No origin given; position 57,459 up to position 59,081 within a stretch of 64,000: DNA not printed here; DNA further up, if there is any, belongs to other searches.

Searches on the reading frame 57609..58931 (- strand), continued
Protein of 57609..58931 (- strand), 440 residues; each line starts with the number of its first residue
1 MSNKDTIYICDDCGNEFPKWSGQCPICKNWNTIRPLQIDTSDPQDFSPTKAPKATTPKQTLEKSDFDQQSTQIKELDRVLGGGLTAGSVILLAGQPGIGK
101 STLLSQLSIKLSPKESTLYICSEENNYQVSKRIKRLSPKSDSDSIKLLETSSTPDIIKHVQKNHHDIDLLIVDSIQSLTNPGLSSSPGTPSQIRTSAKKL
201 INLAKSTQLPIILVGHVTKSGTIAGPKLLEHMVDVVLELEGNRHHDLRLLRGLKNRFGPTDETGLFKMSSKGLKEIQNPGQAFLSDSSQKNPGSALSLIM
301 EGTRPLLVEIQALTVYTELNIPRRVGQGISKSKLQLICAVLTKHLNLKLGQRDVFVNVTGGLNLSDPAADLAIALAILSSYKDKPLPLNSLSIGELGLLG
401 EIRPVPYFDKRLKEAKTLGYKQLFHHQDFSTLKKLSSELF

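Call 53: find_encoding_contigs(protein=P0053, flank=5000, max_places=2)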
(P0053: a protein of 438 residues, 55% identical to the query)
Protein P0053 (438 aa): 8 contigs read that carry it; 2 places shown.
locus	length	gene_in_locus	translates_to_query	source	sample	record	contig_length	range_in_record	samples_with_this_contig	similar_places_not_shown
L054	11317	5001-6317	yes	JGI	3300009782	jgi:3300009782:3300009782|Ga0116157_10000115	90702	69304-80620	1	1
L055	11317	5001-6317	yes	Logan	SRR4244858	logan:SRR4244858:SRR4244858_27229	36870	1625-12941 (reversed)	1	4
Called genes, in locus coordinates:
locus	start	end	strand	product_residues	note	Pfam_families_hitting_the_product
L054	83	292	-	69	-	-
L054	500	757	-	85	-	-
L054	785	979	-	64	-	-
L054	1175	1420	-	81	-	-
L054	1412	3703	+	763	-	-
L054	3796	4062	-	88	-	-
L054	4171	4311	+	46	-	-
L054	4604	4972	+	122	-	PF05635:23S_rRNA_IVP, PF22296:bAvd (weak)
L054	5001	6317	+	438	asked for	PF18073:Zn_ribbon_LapB, PF03796:DnaB_C (faint), PF06745:ATPase (weak), PF13481:AAA_25, PF23442:DUF7125 (weak), PF13401:AAA_22, PF13541:ChlI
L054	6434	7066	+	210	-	-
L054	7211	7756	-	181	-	-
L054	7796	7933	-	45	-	-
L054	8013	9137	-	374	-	PF00575:S1 (weak), PF23459:S1_RRP5 (faint), PF00575:S1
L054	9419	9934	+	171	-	-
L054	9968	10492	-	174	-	PF01050:MannoseP_isomer (weak)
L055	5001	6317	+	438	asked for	PF18073:Zn_ribbon_LapB, PF03796:DnaB_C (faint), PF06745:ATPase (weak), PF13481:AAA_25, PF23442:DUF7125 (weak), PF13401:AAA_22, PF13541:ChlI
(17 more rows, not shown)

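Call 54: find_encoding_contigs(protein=P0072, flank=5000, max_places=2)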
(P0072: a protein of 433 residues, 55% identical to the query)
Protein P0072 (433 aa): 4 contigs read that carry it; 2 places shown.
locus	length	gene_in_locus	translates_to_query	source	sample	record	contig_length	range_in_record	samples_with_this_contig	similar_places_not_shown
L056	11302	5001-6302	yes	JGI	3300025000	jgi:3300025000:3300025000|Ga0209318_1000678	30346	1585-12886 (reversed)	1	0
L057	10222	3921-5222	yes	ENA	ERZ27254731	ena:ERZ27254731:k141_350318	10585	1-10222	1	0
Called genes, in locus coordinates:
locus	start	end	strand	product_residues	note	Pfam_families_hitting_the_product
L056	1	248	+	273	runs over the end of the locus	PF00535:Glycos_transf_2, PF10111:Glyco_tranf_2_2, PF13641:Glyco_tranf_2_3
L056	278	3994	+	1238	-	-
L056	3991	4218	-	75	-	-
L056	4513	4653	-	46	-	-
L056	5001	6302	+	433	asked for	PF18073:Zn_ribbon_LapB, PF13481:AAA_25, PF03796:DnaB_C (faint), PF06745:ATPase (weak), PF23442:DUF7125 (weak), PF13401:AAA_22 (weak), PF13541:ChlI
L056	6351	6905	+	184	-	-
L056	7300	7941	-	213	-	PF01209:Ubie_methyltran (weak), PF13489:Methyltransf_23, PF13847:Methyltransf_31, PF08241:Methyltransf_11, PF08242:Methyltransf_12, PF13649:Methyltransf_25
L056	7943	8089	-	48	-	-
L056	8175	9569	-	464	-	PF23459:S1_RRP5 (faint), PF00575:S1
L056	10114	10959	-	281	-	PF13354:Beta-lactamase2, PF00768:Peptidase_S11 (faint)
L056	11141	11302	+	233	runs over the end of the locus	-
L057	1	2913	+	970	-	?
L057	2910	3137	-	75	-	-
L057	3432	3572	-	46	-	-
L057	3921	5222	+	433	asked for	PF18073:Zn_ribbon_LapB, PF13481:AAA_25, PF03796:DnaB_C (faint), PF06745:ATPase (weak), PF23442:DUF7125 (weak), PF13401:AAA_22 (weak), PF13541:ChlI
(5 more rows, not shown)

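Call 77: find_encoding_contigs(protein=P0116, flank=5000, max_places=2)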
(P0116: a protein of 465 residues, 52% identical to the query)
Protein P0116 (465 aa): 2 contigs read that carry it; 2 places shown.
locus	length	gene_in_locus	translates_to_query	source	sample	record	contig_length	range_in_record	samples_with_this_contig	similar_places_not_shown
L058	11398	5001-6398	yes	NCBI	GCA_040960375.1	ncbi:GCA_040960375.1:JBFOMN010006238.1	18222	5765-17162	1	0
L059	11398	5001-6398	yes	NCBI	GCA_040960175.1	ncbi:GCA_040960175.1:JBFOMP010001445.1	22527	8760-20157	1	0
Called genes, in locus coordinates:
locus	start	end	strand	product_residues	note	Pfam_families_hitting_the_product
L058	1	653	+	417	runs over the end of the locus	PF00534:Glycos_transf_1, PF13692:Glyco_trans_1_4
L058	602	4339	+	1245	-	-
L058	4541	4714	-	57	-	-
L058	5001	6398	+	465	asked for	PF18073:Zn_ribbon_LapB, PF13481:AAA_25, PF03796:DnaB_C, PF06745:ATPase (faint), PF13401:AAA_22 (weak), PF13541:ChlI (weak)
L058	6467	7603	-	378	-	-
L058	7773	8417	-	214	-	-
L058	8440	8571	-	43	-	-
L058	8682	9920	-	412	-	PF23459:S1_RRP5 (faint), PF00575:S1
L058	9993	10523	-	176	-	-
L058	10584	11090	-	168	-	-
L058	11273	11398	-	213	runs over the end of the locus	PF00565:SNase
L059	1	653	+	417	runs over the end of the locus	PF00534:Glycos_transf_1, PF13692:Glyco_trans_1_4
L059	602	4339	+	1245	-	-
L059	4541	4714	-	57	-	-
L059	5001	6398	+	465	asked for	PF18073:Zn_ribbon_LapB, PF13481:AAA_25, PF03796:DnaB_C, PF06745:ATPase (faint), PF13401:AAA_22 (weak), PF13541:ChlI (weak)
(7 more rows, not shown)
